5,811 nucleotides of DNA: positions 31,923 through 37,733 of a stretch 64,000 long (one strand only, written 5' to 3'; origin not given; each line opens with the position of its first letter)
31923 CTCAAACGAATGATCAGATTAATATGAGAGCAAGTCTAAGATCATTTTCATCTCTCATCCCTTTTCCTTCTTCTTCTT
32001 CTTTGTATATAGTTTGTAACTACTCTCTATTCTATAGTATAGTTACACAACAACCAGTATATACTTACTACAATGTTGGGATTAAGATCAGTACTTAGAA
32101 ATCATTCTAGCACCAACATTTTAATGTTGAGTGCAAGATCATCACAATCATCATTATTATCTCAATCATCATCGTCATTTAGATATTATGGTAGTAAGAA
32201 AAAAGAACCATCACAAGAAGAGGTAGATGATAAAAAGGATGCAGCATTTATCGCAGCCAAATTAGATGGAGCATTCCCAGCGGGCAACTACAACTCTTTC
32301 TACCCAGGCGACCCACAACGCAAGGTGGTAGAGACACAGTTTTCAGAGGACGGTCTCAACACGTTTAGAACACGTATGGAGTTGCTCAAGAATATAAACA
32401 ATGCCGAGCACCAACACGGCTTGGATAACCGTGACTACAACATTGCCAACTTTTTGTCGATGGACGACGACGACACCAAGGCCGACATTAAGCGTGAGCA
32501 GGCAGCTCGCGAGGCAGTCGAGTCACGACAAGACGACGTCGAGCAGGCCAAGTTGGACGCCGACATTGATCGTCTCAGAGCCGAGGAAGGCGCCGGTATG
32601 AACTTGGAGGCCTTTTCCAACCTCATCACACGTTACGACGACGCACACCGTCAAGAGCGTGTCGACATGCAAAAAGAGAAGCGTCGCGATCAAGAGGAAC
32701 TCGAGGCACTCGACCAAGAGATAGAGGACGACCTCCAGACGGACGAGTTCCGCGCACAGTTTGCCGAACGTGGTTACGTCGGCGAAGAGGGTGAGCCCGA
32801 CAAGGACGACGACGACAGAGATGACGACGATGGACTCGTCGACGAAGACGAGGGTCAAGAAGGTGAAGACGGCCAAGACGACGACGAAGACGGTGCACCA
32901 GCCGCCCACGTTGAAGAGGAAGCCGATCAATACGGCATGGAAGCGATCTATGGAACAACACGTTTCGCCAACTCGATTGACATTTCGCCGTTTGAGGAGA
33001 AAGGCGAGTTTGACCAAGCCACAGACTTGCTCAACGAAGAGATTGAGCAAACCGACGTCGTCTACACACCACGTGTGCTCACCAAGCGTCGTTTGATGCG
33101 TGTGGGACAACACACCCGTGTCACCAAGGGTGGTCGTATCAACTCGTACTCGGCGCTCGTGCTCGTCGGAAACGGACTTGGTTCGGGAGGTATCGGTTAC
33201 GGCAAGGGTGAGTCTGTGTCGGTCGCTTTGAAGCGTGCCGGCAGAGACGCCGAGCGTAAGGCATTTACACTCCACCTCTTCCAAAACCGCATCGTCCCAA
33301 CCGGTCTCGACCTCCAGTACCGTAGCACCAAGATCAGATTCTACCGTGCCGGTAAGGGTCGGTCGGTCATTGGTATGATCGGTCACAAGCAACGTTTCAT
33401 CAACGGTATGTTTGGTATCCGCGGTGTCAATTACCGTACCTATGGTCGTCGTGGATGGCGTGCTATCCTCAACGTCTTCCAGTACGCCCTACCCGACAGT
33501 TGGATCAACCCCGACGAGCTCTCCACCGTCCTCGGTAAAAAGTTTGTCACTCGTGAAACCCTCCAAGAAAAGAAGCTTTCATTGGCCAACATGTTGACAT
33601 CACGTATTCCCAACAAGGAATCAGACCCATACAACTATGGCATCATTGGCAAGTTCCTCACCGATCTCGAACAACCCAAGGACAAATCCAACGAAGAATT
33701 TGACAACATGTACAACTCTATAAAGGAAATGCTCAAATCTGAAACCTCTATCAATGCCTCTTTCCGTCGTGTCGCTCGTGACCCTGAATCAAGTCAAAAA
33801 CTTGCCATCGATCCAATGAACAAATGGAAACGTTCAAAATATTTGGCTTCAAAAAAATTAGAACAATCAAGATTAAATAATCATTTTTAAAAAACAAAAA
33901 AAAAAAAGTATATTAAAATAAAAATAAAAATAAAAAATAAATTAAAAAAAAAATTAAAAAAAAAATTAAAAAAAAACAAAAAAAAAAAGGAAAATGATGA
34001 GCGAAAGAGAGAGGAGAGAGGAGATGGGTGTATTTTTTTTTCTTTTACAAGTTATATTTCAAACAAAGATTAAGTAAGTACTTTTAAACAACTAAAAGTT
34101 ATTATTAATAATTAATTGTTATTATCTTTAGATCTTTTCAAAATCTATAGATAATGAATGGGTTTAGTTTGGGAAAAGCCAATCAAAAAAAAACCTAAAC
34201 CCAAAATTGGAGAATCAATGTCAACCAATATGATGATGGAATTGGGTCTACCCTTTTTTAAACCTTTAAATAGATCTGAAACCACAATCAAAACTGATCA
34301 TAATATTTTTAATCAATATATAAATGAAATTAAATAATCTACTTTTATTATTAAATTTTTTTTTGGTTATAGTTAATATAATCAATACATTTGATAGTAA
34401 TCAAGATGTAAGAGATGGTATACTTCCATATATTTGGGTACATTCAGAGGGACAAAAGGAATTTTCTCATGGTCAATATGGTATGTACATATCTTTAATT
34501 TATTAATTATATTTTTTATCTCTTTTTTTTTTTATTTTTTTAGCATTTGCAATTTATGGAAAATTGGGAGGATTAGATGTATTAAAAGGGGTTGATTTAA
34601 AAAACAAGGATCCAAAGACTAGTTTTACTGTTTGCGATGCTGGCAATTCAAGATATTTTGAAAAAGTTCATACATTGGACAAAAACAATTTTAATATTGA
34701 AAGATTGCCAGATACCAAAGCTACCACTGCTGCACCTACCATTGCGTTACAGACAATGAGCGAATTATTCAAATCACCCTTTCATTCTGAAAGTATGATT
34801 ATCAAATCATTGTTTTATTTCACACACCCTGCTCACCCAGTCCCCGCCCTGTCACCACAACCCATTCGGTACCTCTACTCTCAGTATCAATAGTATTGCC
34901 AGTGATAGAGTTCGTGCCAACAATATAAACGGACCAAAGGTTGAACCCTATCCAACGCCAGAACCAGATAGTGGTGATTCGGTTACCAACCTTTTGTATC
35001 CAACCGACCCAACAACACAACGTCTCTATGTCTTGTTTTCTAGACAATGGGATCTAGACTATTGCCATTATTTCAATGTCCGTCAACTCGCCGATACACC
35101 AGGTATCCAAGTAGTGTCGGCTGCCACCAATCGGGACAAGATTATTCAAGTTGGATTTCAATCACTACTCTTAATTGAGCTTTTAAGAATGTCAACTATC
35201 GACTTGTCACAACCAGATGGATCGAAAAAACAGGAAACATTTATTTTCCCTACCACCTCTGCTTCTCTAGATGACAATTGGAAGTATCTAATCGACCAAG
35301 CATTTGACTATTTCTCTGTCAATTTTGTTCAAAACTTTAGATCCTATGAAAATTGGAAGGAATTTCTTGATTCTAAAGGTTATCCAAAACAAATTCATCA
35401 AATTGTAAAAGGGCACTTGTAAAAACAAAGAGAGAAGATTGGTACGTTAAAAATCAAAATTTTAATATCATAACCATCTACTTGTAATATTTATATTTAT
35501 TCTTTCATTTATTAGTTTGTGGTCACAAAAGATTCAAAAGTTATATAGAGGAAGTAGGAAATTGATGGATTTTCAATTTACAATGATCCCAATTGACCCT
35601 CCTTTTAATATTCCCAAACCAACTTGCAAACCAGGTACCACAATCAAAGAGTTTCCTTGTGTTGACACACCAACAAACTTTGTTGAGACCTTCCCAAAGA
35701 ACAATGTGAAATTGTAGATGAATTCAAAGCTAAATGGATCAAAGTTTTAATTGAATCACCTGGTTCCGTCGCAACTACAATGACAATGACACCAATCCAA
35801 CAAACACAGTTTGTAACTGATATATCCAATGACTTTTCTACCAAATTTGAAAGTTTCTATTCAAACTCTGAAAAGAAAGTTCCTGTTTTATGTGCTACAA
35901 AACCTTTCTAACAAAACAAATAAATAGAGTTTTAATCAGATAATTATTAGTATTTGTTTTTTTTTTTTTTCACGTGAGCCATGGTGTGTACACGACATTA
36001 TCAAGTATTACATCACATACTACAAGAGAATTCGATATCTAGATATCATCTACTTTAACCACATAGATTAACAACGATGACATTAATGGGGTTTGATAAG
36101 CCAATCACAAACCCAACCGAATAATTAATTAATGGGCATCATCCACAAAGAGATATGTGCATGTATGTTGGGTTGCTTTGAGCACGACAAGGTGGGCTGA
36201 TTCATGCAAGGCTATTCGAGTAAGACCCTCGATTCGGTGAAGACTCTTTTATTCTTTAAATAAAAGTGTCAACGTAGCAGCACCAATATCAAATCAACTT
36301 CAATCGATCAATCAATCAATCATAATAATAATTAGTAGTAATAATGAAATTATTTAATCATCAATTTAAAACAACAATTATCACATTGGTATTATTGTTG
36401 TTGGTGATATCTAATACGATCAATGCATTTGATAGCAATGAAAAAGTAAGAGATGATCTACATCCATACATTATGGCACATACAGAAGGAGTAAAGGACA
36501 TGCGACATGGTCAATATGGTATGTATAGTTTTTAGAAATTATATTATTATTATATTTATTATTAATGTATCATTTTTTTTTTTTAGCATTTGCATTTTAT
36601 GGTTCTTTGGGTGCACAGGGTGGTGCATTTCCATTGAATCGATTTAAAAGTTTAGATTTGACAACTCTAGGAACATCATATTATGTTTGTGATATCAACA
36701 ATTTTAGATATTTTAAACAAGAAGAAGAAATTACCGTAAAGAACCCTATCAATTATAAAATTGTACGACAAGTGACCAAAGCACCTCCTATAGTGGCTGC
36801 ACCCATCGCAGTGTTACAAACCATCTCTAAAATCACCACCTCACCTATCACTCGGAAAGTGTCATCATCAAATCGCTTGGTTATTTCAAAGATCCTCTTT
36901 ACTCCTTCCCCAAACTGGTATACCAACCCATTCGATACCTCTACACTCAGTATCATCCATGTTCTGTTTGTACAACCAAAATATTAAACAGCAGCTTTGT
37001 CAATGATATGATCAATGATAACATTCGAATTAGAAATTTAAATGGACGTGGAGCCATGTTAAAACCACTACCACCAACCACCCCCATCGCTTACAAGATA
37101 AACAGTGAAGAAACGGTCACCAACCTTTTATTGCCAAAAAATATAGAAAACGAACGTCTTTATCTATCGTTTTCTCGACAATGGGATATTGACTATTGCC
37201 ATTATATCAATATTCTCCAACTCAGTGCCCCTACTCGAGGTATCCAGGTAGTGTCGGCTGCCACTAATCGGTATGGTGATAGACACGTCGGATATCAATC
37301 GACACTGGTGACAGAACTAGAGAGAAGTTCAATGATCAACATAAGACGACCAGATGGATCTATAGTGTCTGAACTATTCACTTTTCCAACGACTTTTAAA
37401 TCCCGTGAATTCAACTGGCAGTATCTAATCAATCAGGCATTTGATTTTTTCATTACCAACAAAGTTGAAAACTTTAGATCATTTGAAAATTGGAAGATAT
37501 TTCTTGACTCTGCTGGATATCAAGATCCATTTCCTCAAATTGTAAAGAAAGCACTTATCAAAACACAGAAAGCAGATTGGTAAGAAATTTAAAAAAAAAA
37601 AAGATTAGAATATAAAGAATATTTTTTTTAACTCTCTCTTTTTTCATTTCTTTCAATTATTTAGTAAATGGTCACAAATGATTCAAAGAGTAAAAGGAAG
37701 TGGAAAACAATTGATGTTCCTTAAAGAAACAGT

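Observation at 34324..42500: Birth-and-death cluster of an uncharacterised secreted-protein family: one intact copy, one 1-nt-deleted copy, one decayed copy and one inverted fragment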

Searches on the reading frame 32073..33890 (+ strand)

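Call 19: search_protein_families(library=pfam, proteins=[window:32073-33890:+], max_evalue=0.001)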
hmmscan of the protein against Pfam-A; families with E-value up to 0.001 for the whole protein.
window:32073-33890:+ (605 aa): 1 family
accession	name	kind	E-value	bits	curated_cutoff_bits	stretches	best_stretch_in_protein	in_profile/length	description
PF00333.26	Ribosomal_S5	-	3.7e-14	52.9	27.1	1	338-396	2-60/65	Ribosomal protein S5, N-terminal domain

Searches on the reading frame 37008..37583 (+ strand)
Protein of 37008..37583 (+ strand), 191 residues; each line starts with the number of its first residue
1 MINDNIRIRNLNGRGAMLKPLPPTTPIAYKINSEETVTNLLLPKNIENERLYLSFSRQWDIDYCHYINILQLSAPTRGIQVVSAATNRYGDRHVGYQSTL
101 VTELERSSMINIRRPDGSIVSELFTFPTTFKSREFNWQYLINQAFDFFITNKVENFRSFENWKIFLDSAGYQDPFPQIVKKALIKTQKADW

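Call 59: find_encoding_contigs(protein=window:37008-37583:+, flank=3000, max_places=6)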
Protein window:37008-37583:+ (191 aa): no gene with exactly this product is on record in the collection.
